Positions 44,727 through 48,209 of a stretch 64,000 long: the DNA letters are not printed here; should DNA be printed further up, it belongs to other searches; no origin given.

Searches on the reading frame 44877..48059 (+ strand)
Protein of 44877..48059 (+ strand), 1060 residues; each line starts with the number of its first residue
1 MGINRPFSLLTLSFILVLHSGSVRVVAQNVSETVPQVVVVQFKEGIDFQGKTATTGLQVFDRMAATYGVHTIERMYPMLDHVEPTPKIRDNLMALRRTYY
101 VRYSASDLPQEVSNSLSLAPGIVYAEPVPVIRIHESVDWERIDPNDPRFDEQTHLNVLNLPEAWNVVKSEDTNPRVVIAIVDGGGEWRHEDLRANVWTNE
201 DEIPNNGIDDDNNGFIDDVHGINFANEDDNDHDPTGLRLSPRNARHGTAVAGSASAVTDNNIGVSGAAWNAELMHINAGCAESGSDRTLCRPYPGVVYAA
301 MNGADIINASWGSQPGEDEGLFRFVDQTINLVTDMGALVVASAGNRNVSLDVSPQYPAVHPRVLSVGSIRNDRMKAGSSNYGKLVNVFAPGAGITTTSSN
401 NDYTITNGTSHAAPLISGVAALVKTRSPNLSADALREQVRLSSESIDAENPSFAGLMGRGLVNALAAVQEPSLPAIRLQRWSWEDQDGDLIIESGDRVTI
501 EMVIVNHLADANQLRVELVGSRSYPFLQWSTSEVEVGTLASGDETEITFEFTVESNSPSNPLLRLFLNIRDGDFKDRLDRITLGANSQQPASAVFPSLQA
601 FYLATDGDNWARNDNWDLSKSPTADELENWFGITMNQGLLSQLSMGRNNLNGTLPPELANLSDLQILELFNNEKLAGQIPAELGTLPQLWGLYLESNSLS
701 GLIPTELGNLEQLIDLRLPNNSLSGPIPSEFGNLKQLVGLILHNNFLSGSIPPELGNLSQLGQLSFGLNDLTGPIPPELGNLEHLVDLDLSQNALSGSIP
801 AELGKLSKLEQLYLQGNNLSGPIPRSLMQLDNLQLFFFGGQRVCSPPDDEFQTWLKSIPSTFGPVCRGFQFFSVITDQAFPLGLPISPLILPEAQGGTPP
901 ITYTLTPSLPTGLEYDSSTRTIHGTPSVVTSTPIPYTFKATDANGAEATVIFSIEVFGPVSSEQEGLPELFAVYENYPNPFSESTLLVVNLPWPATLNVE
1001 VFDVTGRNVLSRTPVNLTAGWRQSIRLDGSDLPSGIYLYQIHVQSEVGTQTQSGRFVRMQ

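Call 9: search_protein_families(library=pfam, proteins=[window:44877-48059:+], max_evalue=0.001)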
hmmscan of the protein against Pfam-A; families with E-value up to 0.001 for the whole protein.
window:44877-48059:+ (1060 aa): 8 families
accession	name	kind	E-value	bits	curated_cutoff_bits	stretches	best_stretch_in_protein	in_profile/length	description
PF00082.27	Peptidase_S8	-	3.5e-41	141.8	21.8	1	176-440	4-270/288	Subtilase family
PF00560.39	LRR_1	-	2.8e-15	53.6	20.6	0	808-830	1-23/23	Leucine Rich Repeat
PF23598.1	LRR_14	-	1e-12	47.9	40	2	656-765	16-120/353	Leucine-rich repeat region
PF05345.18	He_PIG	-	1.7e-10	41.7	24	1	875-956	8-95/96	Putative Ig domain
PF13855.12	LRR_8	-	9.3e-09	35.4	27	1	781-819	23-61/61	Leucine rich repeat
PF12799.13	LRR_4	-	1.7e-07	31.7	27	1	785-823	3-39/44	Leucine Rich repeats (2 copies)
PF18962.6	Por_Secre_tail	-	1.2e-06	29.2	27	1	977-1045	2-66/75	Secretion system C-terminal sorting domain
PF16361.10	Peptidase_S8_N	-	9.5e-06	26.6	30.5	1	48-135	21-104/142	N-terminal of Subtilase family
